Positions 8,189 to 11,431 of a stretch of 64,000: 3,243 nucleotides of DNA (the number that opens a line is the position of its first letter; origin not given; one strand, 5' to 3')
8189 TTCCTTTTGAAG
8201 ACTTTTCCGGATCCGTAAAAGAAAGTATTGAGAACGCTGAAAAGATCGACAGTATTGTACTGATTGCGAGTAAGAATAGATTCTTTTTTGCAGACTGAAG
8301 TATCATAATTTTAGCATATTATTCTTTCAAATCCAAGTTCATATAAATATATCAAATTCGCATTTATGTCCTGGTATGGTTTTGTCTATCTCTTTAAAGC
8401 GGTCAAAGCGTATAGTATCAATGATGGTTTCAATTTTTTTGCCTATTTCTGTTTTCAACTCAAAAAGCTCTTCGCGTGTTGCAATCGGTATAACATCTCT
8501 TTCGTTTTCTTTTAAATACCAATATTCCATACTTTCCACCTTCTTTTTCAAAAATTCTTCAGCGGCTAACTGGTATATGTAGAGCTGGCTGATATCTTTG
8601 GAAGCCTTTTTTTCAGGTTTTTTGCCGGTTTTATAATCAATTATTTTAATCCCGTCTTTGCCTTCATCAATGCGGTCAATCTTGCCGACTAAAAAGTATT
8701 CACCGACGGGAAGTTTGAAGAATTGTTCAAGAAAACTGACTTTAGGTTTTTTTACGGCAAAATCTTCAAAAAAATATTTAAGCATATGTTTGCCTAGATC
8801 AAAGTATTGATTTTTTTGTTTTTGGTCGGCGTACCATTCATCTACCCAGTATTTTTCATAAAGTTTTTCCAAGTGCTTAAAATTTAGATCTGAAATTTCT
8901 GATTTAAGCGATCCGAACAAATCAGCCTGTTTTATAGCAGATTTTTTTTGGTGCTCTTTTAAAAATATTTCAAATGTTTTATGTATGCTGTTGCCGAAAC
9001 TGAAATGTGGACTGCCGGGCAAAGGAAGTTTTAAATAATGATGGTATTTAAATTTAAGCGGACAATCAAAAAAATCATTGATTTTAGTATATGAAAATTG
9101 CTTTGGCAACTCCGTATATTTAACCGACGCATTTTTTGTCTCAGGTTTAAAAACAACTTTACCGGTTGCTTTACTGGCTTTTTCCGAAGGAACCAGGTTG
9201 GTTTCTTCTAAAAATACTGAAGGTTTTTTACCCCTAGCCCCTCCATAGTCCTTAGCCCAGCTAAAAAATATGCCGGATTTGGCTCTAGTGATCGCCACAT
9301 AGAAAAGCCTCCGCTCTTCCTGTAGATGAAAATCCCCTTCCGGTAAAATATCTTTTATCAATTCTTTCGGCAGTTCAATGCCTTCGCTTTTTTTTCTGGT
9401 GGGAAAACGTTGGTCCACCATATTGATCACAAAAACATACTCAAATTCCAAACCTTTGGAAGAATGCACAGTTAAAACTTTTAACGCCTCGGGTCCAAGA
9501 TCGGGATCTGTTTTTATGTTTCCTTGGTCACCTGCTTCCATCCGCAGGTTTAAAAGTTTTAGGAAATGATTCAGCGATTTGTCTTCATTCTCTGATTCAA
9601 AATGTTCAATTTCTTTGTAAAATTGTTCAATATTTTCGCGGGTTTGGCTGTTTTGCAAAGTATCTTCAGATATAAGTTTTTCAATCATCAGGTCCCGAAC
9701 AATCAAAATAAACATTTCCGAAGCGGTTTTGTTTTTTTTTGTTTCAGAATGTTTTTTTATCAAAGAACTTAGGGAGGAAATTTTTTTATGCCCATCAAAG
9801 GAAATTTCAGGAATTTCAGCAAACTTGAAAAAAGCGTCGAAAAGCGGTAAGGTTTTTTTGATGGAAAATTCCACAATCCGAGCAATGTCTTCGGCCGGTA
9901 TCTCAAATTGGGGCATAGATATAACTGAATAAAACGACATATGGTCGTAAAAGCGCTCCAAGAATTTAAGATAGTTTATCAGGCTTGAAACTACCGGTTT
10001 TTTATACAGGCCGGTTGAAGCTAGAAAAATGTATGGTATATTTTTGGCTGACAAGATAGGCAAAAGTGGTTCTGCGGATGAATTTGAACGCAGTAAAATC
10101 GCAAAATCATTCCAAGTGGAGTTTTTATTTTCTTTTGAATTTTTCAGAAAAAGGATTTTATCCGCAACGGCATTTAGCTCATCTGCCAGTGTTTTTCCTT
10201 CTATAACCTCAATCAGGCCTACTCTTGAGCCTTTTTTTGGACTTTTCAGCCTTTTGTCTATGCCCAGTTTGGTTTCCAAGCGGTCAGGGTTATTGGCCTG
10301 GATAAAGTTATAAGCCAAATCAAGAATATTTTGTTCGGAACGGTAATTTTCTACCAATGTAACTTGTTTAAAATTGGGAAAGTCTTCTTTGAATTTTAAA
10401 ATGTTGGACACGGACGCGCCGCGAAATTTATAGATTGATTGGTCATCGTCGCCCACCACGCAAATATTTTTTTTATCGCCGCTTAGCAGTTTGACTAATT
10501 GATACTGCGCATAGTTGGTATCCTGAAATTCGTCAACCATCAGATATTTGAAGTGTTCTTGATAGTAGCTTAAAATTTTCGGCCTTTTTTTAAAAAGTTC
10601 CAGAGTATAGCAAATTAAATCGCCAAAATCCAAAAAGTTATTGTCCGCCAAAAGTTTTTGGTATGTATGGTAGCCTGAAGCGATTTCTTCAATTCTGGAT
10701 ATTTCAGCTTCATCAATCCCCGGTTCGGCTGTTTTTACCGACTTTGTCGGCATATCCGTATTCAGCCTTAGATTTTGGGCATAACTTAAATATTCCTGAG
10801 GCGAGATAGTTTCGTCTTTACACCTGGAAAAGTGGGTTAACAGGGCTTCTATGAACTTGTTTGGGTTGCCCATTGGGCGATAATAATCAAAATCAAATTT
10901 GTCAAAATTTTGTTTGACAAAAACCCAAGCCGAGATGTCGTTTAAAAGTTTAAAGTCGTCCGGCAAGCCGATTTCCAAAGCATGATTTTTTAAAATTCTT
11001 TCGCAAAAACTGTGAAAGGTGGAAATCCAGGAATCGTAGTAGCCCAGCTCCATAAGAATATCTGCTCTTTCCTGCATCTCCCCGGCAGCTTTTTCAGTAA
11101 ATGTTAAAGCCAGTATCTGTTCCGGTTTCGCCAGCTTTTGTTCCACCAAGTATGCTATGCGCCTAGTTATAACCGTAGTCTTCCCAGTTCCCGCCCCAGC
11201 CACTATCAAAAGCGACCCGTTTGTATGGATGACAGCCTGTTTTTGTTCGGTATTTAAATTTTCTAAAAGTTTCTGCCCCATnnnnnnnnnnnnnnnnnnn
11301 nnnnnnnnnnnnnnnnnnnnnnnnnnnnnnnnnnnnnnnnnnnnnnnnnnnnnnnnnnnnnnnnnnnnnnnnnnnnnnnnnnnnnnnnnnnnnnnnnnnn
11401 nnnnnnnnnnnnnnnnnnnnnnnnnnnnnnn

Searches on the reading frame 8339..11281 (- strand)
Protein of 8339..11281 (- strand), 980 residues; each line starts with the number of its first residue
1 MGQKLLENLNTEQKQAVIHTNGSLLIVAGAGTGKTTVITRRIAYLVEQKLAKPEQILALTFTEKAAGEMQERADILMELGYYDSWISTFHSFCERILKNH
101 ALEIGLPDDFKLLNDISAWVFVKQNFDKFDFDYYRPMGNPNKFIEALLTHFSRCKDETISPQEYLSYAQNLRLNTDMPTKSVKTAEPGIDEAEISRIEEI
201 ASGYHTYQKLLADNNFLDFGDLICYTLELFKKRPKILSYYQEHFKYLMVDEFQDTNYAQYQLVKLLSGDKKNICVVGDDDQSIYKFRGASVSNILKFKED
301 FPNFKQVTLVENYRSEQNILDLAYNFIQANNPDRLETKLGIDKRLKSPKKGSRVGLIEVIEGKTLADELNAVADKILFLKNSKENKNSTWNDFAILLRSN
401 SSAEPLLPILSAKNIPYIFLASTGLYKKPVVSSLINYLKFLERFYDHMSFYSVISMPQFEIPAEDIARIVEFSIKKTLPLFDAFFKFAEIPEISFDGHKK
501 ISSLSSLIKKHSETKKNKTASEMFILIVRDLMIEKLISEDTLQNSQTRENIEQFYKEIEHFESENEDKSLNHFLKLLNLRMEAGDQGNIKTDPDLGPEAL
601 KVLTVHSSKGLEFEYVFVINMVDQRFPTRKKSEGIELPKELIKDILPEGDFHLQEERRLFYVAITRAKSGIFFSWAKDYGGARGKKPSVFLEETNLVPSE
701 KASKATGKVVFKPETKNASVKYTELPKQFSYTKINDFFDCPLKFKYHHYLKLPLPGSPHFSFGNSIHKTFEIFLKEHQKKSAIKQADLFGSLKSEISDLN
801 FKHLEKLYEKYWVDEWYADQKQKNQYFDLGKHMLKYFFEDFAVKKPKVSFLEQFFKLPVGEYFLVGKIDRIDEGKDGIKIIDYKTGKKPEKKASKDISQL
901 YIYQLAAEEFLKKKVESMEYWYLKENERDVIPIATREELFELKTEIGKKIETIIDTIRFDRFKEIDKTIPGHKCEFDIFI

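Call 48: search_protein_families(library=pfam, proteins=[window:8339-11281:-], max_evalue=0.001)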
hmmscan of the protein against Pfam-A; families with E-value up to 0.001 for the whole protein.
window:8339-11281:- (980 aa): 8 families
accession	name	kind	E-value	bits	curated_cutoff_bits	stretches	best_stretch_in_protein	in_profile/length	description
PF00580.27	UvrD-helicase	-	1.1e-83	281.5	23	1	9-302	1-271/271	UvrD/REP helicase N-terminal domain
PF13361.12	UvrD_C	-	1.3e-51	176.5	25.6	1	308-677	2-349/350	UvrD-like helicase C-terminal domain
PF12705.13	PDDEXK_1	-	2.7e-27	96.7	22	1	728-959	1-229/247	PD-(D/E)XK nuclease superfamily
PF13245.12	AAA_19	-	4.9e-25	88.7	25.1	1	13-287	1-134/134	AAA domain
PF13538.12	UvrD_C_2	-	2.5e-10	40.5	27.4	1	602-622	4-24/52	UvrD-like helicase C-terminal domain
PF13604.12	AAA_30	-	3.5e-08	33.8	27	1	9-75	2-68/191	AAA domain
PF01443.25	Viral_helicase1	-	2.4e-05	24.7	21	0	242-330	58-138/228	Viral superfamily 1 RNA helicase core domain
PF13086.12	AAA_11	-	0.00012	22.3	27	0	9-251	2-221/257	AAA domain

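Call 55: search_protein_families(library=padloc, proteins=[window:8339-11281:-], max_evalue=0.001)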
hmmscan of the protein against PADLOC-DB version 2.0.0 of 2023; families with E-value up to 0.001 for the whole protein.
window:8339-11281:- (980 aa): 59 families (the best 25 are shown)
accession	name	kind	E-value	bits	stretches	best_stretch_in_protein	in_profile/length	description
PDLC00114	GajB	-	2.6e-103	344.7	1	4-698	3-633/635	UrvD helicase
PDLC03802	RTasHel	-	3.2e-98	328.3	2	7-461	4-379/675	DRT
PDLC00132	GajB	-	6.1e-88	294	2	197-694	168-623/625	UrvD helicase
PDLC00117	GajB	-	4.6e-67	224.9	2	191-695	166-597/604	UrvD helicase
PDLC00107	GajB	-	1.4e-60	203.5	2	174-690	145-575/587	UrvD helicase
PDLC00103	GajB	-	8.6e-56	188.1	2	10-443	18-402/612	UrvD helicase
PDLC00127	GajB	-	3.8e-50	169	3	194-330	152-292/594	UrvD helicase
PDLC00123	GajB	-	5.4e-45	152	3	196-458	130-370/540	UrvD helicase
PDLC00119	GajB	-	5.9e-45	152.2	2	11-322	5-295/565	UrvD helicase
PDLC00130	GajB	-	9.5e-44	147.6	3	205-330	167-293/589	UrvD helicase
PDLC00121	GajB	-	8.4e-42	141.4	3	212-329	172-285/565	UrvD helicase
PDLC00104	GajB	-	1.6e-38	130.8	1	11-333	5-255/574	UrvD helicase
PDLC00122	GajB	-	2.9e-38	130.1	2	225-535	144-438/502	UrvD helicase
PDLC00133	GajB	-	3.8e-35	119.6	1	3-330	6-293/382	UrvD helicase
PDLC00129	GajB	-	3.3e-34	116.4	1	6-331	9-313/594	UrvD helicase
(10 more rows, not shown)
